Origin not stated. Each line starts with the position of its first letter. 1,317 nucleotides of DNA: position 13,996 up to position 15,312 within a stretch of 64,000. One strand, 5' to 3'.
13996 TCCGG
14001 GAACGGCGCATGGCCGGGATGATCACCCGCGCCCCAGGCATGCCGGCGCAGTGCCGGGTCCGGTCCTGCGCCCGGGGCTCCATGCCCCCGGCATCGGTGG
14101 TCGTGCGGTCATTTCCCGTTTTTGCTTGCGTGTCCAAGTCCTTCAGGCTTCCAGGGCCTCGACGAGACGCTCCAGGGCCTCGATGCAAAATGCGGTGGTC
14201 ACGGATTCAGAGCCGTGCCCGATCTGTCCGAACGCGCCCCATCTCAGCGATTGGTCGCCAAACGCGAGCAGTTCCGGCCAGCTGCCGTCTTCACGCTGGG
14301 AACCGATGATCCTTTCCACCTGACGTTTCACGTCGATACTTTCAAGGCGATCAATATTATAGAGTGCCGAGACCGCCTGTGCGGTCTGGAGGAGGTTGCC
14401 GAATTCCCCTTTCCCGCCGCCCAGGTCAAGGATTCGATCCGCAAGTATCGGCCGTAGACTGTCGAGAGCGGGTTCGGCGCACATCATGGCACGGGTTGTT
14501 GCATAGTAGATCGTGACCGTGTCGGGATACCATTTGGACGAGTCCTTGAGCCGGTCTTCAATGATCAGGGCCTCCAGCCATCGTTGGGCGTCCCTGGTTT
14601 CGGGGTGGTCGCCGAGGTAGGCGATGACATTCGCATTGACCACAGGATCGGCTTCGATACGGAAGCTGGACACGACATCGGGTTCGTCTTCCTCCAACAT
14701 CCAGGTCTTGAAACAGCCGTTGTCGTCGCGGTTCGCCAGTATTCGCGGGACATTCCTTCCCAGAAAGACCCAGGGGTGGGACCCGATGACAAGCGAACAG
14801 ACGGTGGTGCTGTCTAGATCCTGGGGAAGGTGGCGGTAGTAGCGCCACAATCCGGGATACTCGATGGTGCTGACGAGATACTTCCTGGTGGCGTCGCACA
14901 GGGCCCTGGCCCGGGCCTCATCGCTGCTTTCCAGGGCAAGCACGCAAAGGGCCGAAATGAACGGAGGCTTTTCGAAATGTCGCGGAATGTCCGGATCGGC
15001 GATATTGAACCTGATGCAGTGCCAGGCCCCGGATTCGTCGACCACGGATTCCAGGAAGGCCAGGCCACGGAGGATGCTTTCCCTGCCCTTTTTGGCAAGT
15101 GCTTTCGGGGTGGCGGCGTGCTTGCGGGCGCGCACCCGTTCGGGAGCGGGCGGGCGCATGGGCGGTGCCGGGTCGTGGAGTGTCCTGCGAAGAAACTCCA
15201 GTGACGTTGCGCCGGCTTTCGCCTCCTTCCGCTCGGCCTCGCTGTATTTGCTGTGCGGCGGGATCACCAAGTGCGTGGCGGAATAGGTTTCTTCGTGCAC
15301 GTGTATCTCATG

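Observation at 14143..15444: RiPP-type NHLP leader fused to a full-size prenyltransferase/terpene-cyclase-repeat domain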

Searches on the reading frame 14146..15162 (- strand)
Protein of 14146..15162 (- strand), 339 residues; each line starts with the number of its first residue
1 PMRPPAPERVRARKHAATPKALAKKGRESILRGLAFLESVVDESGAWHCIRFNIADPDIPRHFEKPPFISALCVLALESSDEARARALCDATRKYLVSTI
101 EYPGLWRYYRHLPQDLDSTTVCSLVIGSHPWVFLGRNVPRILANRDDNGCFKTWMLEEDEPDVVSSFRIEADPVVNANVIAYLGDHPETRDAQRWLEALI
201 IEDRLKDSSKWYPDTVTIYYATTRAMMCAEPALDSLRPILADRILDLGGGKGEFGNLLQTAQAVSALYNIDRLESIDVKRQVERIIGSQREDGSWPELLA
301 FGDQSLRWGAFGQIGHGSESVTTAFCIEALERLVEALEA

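Call 13: search_protein_representatives(protein=window:14146-15162:-)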
Query: 339 residues. Proteins with E-value up to 0.001 (for the whole library): 815; up to 1e-10: 472; up to 1e-30: 55. The best 150 are listed.
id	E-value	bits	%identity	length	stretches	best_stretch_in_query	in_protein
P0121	1.6e-154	530.3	69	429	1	1-334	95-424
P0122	2.4e-128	444.3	75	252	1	88-337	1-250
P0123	4.8e-119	413.7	59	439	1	16-338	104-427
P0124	4.7e-95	334.8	74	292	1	1-193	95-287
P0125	2.5e-92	325.9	81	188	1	153-339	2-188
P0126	1.8e-81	290.1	58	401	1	16-285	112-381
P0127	2.9e-74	266.4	46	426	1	11-334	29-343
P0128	1.1e-73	264.6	74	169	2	100-231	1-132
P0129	1.4e-68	247.7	80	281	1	16-149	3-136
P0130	2.5e-68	246.9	71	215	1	100-252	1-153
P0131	7.6e-68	245.4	45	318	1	29-332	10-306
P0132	7.4e-64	232.2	43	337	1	22-334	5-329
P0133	1.0e-62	228.5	42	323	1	26-334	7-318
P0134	8.8e-62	225.4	74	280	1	1-136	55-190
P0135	9.3e-62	225.3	45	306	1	29-332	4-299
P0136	1.2e-61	225.0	40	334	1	17-335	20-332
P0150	8.8e-46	172.8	31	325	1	20-331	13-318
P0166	8.7e-34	133.4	35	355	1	60-333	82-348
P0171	4.6e-32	127.7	38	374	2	167-333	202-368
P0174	1.5e-31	126.0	38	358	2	170-332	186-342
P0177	3.5e-30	121.5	31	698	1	2-334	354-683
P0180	6.3e-30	120.7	30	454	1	38-333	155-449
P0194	8.9e-27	110.3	34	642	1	28-334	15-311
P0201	3.6e-26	108.3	32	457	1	70-337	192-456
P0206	1.0e-25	106.8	33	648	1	28-332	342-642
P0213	4.2e-25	104.8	37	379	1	26-333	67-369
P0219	9.5e-25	103.6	30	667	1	21-333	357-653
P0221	1.2e-24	103.3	29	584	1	28-334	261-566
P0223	1.5e-24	103.0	31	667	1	29-333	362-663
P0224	1.6e-24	102.9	36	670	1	100-331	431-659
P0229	4.0e-24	101.6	30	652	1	31-332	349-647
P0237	1.3e-23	99.9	33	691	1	21-334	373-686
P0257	5.8e-22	94.5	34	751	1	27-334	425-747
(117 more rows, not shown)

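Call 29: search_protein_families(library=pfam, proteins=[P0131, P0132, P0136, P0150, P0177, P0180, P0194, P0206, P0221, P0257], max_evalue=0.01)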
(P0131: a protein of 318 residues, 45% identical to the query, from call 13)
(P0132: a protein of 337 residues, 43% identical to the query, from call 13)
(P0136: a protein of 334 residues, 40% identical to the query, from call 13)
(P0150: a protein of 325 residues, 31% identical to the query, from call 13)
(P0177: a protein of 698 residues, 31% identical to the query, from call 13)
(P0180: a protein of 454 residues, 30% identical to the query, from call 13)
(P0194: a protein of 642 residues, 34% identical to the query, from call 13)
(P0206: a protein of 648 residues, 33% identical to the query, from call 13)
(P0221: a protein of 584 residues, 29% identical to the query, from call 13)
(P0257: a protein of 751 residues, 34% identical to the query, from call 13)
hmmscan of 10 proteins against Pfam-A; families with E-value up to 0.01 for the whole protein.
P0131 (318 aa): 1 family
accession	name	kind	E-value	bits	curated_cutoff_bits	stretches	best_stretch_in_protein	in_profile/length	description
PF13243.12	SQHop_cyclase_C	-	0.0095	15.4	26.1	0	8-88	206-285/319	Squalene-hopene cyclase C-terminal domain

P0132 (337 aa): 0 families

P0136 (334 aa): 0 families

P0150 (325 aa): 1 family
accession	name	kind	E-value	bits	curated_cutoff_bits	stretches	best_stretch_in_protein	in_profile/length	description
PF13243.12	SQHop_cyclase_C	-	0.00055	19.5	26.1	0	248-286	190-228/319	Squalene-hopene cyclase C-terminal domain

P0177 (698 aa): 1 family
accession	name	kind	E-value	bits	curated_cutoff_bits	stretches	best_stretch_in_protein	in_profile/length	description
PF11991.13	Trp_DMAT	-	0.00019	21.4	25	0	256-357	141-245/357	Tryptophan dimethylallyltransferase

P0180 (454 aa): 1 family
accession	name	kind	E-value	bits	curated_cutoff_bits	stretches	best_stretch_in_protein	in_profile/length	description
PF10094.14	DUF2332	-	8.7e-25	88.3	25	1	1-143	190-334/334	Uncharacterized protein conserved in bacteria (DUF2332)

P0194 (642 aa): 1 family
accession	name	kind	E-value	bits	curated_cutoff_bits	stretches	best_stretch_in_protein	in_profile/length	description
PF13469.12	Sulfotransfer_3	-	9.5e-06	26.5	27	1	342-531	5-213/216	Sulfotransferase family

P0206 (648 aa): 3 families
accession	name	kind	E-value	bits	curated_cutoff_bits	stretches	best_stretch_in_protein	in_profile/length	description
PF13243.12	SQHop_cyclase_C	-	4.8e-07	29.6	26.1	1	571-615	248-292/319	Squalene-hopene cyclase C-terminal domain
PF07678.20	TED_complement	-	0.00027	20.6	22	0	342-411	114-188/312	A-macroglobulin TED domain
PF13249.12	SQHop_cyclase_N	-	0.0079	15.8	26.2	0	452-516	46-108/291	Squalene-hopene cyclase N-terminal domain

P0221 (584 aa): 1 family
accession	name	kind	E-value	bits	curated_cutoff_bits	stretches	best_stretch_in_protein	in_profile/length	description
PF10094.14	DUF2332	-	2e-53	182.5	25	1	10-259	83-334/334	Uncharacterized protein conserved in bacteria (DUF2332)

P0257 (751 aa): 6 families
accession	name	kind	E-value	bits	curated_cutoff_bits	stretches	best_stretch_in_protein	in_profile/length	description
PF13692.12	Glyco_trans_1_4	-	1.3e-24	87.5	27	1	217-359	2-141/142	Glycosyl transferases group 1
PF00534.26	Glycos_transf_1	-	5.8e-24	85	26.4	1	205-366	4-160/172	Glycosyl transferases group 1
PF13439.12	Glyco_transf_4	-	1.1e-06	29.3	28.5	1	92-194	65-170/170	Glycosyltransferase Family 4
PF20706.3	GT4-conflict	-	2.4e-06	27.3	26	1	227-388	210-368/385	Family 4 Glycosyltransferase in conflict systems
PF16994.11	Glyco_trans_4_5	-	0.00026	21.2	26.6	1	6-54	2-50/172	Glycosyl-transferase family 4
PF13524.12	Glyco_trans_1_2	-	0.00034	21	25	1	313-388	68-142/144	Glycosyl transferase-like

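Call 31: find_homologous_proteins(query=A2, max_evalue=0.00001)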
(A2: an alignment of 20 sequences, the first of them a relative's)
Query A2 (20 sequences) (318 aa, profile of the alignment): 395 proteins with E <= 0.00001 among 8000 candidates; the best 120 are listed.
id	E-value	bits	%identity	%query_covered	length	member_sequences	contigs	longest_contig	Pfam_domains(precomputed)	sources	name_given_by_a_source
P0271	3.4e-128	445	55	94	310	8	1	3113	PF13243.13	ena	-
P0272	1.7e-126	440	52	96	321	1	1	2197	-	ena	-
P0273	1.8e-126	440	53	95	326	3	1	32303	PF13243.13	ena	-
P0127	2.4e-126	439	52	95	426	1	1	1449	-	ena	-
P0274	4.6e-126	438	54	97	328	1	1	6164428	-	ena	-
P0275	4.9e-126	438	54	94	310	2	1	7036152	PF13243.13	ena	-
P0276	3.0e-125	436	51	95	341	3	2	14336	PF13243.13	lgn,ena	-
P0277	3.6e-125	436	53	95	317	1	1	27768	PF13243.13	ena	-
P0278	4.6e-125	435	51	95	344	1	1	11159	PF13243.13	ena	-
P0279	3.7e-124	432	49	98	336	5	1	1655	PF13243.13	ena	-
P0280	5.5e-124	432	53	93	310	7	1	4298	-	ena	-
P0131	6.1e-124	432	100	100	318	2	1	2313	-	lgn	-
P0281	1.2e-123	431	48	96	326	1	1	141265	PF13243.13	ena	-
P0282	1.3e-123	430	54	93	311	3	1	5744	-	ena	-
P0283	1.5e-123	430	51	93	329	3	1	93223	-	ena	-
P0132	1.4e-121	424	49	95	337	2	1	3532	-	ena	-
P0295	1.9e-118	413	48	97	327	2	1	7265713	-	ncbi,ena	-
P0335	4.8e-110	386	38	93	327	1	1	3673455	-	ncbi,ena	-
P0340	5.0e-108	379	48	95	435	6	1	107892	PF02979.22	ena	-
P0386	1.8e-95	338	40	93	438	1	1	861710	-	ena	-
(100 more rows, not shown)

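Call 32: find_encoding_contigs(protein=P0295, flank=10000, max_places=2)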
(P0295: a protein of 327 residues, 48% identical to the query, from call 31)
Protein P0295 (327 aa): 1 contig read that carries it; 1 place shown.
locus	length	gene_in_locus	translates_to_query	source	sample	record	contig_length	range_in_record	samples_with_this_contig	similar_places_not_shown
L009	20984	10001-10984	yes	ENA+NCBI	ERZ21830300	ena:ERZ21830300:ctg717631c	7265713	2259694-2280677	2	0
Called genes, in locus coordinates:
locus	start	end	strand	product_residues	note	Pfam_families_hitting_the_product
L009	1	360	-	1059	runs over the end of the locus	PF01555:N6_N4_Mtase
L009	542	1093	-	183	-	-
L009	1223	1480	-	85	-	-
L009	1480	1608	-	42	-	-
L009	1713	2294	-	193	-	PF06439:3keto-disac_hyd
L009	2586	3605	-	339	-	-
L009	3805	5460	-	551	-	PF07519:Tannase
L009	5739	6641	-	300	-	PF03446:NAD_binding_2, PF03807:F420_oxidored (weak), PF14833:NAD_binding_11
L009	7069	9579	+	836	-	PF12704:MacB_PCD, PF02687:FtsX, PF12704:MacB_PCD, PF02687:FtsX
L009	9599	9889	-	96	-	PF02979:NHase_alpha (weak)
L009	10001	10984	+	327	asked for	-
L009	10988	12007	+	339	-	-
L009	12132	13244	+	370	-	-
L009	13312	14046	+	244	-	PF25919:BSH_CusB (faint)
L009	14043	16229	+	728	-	PF03412:Peptidase_C39, PF00664:ABC_membrane, PF00005:ABC_tran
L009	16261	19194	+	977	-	PF00664:ABC_membrane, PF00005:ABC_tran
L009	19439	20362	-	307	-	PF00753:Lactamase_B, PF12706:Lactamase_B_2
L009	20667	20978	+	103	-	PF02617:ClpS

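Call 33: find_encoding_contigs(protein=P0335, flank=10000, max_places=2)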
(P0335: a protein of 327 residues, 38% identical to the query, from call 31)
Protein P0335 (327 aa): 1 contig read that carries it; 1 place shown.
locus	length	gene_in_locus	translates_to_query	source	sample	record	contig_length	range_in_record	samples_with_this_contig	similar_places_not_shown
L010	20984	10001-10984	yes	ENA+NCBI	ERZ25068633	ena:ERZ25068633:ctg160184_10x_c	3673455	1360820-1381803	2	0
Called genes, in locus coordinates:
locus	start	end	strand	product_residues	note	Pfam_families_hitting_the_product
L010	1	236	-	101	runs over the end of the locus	PF02979:NHase_alpha (faint)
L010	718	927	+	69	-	-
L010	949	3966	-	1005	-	PF00664:ABC_membrane, PF00005:ABC_tran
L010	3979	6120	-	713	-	PF03412:Peptidase_C39, PF00664:ABC_membrane, PF00005:ABC_tran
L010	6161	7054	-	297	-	PF25917:BSH_RND (faint), PF25919:BSH_CusB (faint), PF00364:Biotin_lipoyl (faint)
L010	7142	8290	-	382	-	-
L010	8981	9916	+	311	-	-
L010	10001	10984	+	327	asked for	-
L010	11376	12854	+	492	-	PF00085:Thioredoxin (weak), PF03190:Thioredox_DsbH, PF13899:Thioredoxin_7, PF13098:Thioredoxin_2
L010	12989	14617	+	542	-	PF21315:FAN1_HTH, PF08774:VRR_NUC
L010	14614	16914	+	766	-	PF00270:DEAD (faint), PF06733:DEAD_2, PF13307:Helicase_C_2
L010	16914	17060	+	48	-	-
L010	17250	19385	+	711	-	PF02367:TsaE (faint), PF13173:AAA_14 (faint), PF05496:RuvB_N (faint), PF13191:AAA_16 (faint), PF24883:NPHP3_N (faint), PF00004:AAA, PF07728:AAA_5 (faint), PF00004:AAA, +2 more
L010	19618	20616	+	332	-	PF13280:WYL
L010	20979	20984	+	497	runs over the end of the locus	PF02384:N6_Mtase (weak), PF07669:Eco57I, PF22837:M_Eco57I_C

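Call 34: find_encoding_contigs(protein=P0275, flank=10000, max_places=2)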
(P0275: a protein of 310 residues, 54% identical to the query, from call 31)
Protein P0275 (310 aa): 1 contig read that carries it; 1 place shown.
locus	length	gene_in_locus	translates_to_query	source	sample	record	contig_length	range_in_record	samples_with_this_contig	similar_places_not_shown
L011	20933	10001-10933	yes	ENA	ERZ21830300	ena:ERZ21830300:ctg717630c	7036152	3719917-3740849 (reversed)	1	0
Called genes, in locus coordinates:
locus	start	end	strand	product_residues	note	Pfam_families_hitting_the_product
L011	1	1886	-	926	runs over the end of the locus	PF00664:ABC_membrane, PF00005:ABC_tran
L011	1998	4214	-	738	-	PF03412:Peptidase_C39, PF00664:ABC_membrane, PF00005:ABC_tran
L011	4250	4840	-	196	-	-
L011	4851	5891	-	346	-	-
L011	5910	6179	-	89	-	PF02979:NHase_alpha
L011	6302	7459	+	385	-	-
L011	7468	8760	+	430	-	PF00067:p450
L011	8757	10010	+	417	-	PF00067:p450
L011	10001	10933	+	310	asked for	PF13243:SQHop_cyclase_C (faint)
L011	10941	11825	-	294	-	PF01261:AP_endonuc_2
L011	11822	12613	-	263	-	PF05721:PhyH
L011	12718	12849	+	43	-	PF22513:FitA-like_RHH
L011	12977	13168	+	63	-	-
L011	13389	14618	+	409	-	PF07693:KAP_NTPase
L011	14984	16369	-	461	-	PF13701:DDE_Tnp_1_4, PF01609:DDE_Tnp_1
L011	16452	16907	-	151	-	PF12161:HsdM_N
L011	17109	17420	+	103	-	-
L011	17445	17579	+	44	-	-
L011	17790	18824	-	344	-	-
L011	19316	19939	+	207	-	-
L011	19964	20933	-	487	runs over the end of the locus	PF00282:Pyridoxal_deC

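Call 38: search_protein_families(library=pfam, proteins=[L009:10988-12007:+, L009:12132-13244:+, L010:7142-8290:-, L010:8981-9916:+, L011:4851-5891:-, L011:6302-7459:+], max_evalue=1)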
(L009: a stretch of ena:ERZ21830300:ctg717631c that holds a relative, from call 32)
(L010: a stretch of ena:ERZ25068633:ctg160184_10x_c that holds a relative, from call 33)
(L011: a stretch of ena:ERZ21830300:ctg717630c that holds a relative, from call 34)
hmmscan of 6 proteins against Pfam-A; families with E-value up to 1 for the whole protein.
L009:10988-12007:+ (339 aa): 0 families

L009:12132-13244:+ (370 aa): 0 families

L010:7142-8290:- (382 aa): 1 family
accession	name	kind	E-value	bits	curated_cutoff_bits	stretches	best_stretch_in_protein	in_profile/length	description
PF05443.17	ROS_MUCR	-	0.38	11.2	25.4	1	354-381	95-122/123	ROS/MUCR transcriptional regulator protein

L010:8981-9916:+ (311 aa): 0 families

L011:4851-5891:- (346 aa): 0 families

L011:6302-7459:+ (385 aa): 0 families

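Call 42: search_protein_families(library=pfam, proteins=[P0219, P0223, P0229, P0237, P0224, P0201, P0213, P0166, P0171, P0174], max_evalue=0.1)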
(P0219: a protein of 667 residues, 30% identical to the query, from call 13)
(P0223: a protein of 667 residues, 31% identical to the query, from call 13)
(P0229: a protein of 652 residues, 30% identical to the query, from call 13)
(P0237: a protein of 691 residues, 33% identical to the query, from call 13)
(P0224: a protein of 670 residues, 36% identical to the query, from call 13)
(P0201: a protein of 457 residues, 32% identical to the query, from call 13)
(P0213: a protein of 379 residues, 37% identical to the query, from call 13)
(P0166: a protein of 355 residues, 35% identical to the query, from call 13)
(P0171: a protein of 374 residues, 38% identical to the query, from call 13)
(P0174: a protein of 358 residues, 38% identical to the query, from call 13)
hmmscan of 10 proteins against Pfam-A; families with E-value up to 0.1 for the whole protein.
P0219 (667 aa): 0 families

P0223 (667 aa): 5 families
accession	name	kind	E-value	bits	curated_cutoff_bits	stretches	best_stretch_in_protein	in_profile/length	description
PF13243.12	SQHop_cyclase_C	-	8e-06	25.5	26.1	2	591-630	248-287/319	Squalene-hopene cyclase C-terminal domain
PF07678.20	TED_complement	-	0.00011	21.8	22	0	360-434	113-191/312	A-macroglobulin TED domain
PF00432.27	Prenyltrans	-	0.0009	19.2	26.5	1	510-623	87-211/304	Prenyltransferase alpha-alpha toroid domain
PF01122.25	Cobalamin_bind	-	0.0016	17.9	25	1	560-608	203-251/317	Eukaryotic cobalamin-binding protein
PF13249.12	SQHop_cyclase_N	-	0.013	15.2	26.2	0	584-627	206-249/291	Squalene-hopene cyclase N-terminal domain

P0229 (652 aa): 2 families
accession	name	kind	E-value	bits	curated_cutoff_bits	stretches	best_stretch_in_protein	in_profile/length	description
PF07678.20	TED_complement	-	0.00017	21.2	22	1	345-415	113-187/312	A-macroglobulin TED domain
PF13243.12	SQHop_cyclase_C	-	0.0058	16.1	26.1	0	346-435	207-295/319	Squalene-hopene cyclase C-terminal domain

P0237 (691 aa): 4 families
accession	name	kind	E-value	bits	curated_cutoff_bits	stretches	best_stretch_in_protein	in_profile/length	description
PF13243.12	SQHop_cyclase_C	-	2.3e-06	27.3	26.1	1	615-657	249-292/319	Squalene-hopene cyclase C-terminal domain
PF07678.20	TED_complement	-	0.00061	19.4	22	1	381-457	115-191/312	A-macroglobulin TED domain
PF09492.16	Pec_lyase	-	0.0029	17.4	22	0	375-402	57-84/292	Pectic acid lyase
PF01122.25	Cobalamin_bind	-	0.049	13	25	1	592-624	212-244/317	Eukaryotic cobalamin-binding protein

P0224 (670 aa): 4 families
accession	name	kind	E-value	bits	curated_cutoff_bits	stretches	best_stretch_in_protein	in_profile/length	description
PF13243.12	SQHop_cyclase_C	-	0.0007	19.2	26.1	0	502-589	139-230/319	Squalene-hopene cyclase C-terminal domain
PF07678.20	TED_complement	-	0.0038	16.8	22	0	361-406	114-159/312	A-macroglobulin TED domain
PF01122.25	Cobalamin_bind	-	0.014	14.9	25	1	549-607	193-251/317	Eukaryotic cobalamin-binding protein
PF13249.12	SQHop_cyclase_N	-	0.068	12.8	26.2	0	572-626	5-65/291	Squalene-hopene cyclase N-terminal domain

P0201 (457 aa): 3 families
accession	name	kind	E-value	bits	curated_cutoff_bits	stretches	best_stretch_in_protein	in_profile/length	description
PF13243.12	SQHop_cyclase_C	-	0.00014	21.5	26.1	0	378-452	246-317/319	Squalene-hopene cyclase C-terminal domain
PF07678.20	TED_complement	-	0.0044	16.6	22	0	150-221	114-189/312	A-macroglobulin TED domain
PF12836.13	HHH_3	-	0.017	15.7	27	0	358-377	23-42/65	Helix-hairpin-helix motif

P0213 (379 aa): 3 families
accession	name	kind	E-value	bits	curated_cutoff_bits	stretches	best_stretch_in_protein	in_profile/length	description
PF13243.12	SQHop_cyclase_C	-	1.9e-05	24.3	26.1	1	305-346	249-291/319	Squalene-hopene cyclase C-terminal domain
PF07678.20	TED_complement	-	0.00099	18.7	22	1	69-141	114-190/312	A-macroglobulin TED domain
PF13249.12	SQHop_cyclase_N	-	0.018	14.7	26.2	0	290-343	9-68/291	Squalene-hopene cyclase N-terminal domain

P0166 (355 aa): 4 families
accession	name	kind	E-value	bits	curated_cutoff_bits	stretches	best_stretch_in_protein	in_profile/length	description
PF13243.12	SQHop_cyclase_C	-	0.00026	20.6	26.1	0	281-323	249-291/319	Squalene-hopene cyclase C-terminal domain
PF13249.12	SQHop_cyclase_N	-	0.041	13.5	26.2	0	262-319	5-67/291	Squalene-hopene cyclase N-terminal domain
PF07678.20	TED_complement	-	0.048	13.2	22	0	50-124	114-192/312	A-macroglobulin TED domain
PF21836.2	DUF6895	-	0.053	13.3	23.8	0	284-324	219-259/289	Domain of unknown function (DUF6895)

P0171 (374 aa): 2 families
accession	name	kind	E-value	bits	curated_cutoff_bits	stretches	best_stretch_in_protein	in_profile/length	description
PF13243.12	SQHop_cyclase_C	-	0.04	13.4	26.1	0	293-331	247-285/319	Squalene-hopene cyclase C-terminal domain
PF13249.12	SQHop_cyclase_N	-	0.052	13.2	26.2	0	306-340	40-74/291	Squalene-hopene cyclase N-terminal domain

P0174 (358 aa): 1 family
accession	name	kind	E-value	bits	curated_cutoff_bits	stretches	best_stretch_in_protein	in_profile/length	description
PF13243.12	SQHop_cyclase_C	-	0.0012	18.4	26.1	0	269-311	242-285/319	Squalene-hopene cyclase C-terminal domain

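Call 45: find_encoding_contigs(protein=P0340, flank=10000, max_places=1)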
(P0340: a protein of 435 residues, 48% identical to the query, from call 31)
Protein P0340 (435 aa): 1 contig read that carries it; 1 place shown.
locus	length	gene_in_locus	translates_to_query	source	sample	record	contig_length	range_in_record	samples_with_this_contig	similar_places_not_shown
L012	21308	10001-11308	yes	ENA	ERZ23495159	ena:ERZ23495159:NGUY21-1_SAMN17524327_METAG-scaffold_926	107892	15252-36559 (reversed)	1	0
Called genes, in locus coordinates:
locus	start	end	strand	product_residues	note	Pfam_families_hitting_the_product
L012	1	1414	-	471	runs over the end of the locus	PF05221:AdoHcyase, PF00670:AdoHcyase_NAD, PF02826:2-Hacid_dh_C, PF02882:THF_DHG_CYH_C (faint)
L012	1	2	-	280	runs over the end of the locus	PF02219:MTHFR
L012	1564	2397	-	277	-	PF00561:Abhydrolase_1, PF12146:Hydrolase_4, PF12697:Abhydrolase_6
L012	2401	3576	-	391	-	PF00355:Rieske, PF11723:Aromatic_hydrox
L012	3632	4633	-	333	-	PF00561:Abhydrolase_1, PF12697:Abhydrolase_6 (weak)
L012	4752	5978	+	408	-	PF00355:Rieske, PF00848:Ring_hydroxyl_A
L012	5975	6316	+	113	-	-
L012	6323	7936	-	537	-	PF01663:Phosphodiest (faint), PF14707:Sulfatase_C (faint), PF00884:Sulfatase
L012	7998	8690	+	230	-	-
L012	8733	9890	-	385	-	PF00438:S-AdoMet_synt_N, PF02772:S-AdoMet_synt_M, PF02773:S-AdoMet_synt_C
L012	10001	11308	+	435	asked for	PF02979:NHase_alpha (weak)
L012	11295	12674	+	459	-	PF01266:DAO (weak), PF01593:Amino_oxidase, PF01946:Thi4 (faint), PF07992:Pyr_redox_2 (faint), PF13450:NAD_binding_8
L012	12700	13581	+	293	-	-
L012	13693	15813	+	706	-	PF03412:Peptidase_C39, PF00664:ABC_membrane, PF00005:ABC_tran, PF02463:SMC_N (faint)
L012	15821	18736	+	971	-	PF00664:ABC_membrane, PF00005:ABC_tran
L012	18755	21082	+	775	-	PF03176:MMPL, PF00873:ACR_tran (faint), PF12349:Sterol-sensing, PF03176:MMPL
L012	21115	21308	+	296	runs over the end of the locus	PF02353:CMAS, PF00891:Methyltransf_2 (weak), PF13489:Methyltransf_23, PF01209:Ubie_methyltran, PF08241:Methyltransf_11, PF08242:Methyltransf_12, PF13649:Methyltransf_25, PF13847:Methyltransf_31, +1 more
